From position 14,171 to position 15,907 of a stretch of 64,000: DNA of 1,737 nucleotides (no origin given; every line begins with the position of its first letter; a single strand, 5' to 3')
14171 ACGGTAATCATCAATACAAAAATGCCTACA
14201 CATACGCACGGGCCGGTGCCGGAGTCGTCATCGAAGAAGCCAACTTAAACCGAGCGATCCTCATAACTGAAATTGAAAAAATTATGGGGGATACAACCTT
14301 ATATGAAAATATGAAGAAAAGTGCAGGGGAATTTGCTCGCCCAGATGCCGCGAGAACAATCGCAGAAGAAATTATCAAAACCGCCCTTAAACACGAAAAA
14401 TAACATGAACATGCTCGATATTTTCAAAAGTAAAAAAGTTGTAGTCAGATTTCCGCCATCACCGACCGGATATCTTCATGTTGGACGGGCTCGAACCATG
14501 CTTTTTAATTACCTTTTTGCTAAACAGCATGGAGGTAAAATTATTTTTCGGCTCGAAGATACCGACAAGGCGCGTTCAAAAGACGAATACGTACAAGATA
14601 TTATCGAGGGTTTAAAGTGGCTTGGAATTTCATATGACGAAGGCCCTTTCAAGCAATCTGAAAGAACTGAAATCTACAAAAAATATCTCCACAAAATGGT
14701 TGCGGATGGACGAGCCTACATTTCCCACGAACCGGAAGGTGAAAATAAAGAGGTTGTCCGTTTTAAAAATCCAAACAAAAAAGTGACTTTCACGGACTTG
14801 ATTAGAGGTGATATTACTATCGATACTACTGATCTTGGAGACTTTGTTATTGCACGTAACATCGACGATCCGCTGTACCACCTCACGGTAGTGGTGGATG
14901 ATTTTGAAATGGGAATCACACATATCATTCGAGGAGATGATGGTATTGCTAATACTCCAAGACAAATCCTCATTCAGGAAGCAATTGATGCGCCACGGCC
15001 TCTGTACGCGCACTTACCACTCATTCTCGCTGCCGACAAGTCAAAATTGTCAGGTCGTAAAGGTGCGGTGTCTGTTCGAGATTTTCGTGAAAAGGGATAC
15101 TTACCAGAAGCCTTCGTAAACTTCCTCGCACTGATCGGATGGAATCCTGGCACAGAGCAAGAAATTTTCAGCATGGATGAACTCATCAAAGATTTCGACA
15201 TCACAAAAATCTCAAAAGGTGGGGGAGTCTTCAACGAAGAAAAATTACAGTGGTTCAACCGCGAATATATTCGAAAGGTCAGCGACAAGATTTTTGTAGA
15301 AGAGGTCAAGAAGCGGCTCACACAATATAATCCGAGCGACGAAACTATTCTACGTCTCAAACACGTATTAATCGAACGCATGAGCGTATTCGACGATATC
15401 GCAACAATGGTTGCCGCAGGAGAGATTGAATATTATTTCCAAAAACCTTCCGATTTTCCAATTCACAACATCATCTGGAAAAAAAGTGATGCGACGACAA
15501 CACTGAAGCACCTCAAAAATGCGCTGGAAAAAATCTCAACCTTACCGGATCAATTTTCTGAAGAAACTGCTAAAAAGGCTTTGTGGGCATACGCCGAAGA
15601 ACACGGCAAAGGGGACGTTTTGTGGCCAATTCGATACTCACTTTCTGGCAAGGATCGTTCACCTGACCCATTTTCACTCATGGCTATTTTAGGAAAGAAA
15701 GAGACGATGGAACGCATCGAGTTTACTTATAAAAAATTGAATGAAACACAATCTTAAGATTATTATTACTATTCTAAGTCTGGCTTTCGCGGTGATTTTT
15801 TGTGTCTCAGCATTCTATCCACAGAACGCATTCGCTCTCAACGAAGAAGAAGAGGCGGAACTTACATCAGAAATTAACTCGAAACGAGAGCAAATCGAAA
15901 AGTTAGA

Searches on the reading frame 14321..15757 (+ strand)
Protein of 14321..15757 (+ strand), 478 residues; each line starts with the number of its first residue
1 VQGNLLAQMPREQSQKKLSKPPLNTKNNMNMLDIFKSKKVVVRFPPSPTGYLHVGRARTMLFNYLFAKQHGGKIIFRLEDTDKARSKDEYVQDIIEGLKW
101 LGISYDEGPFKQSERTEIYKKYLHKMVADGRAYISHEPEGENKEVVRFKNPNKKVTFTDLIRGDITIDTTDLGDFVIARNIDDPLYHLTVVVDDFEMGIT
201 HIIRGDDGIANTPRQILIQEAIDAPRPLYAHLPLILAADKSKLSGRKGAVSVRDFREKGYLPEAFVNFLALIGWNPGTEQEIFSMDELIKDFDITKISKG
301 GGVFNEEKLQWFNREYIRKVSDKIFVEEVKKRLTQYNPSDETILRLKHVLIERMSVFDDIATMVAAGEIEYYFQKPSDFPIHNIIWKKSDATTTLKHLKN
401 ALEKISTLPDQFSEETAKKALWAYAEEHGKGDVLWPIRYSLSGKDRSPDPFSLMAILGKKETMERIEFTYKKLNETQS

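Call 56: search_protein_families(library=pfam, proteins=[window:14321-15757:+], max_evalue=0.00001)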
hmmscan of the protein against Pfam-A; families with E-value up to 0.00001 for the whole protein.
window:14321-15757:+ (478 aa): 2 families
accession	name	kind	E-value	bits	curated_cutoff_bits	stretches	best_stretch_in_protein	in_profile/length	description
PF00749.27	tRNA-synt_1c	-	9.5e-88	294.6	23.4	2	141-311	141-314/314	tRNA synthetases class I (E and Q), catalytic domain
PF19269.4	Anticodon_2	-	2e-21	77.3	23.6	1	331-467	4-138/141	Anticodon binding domain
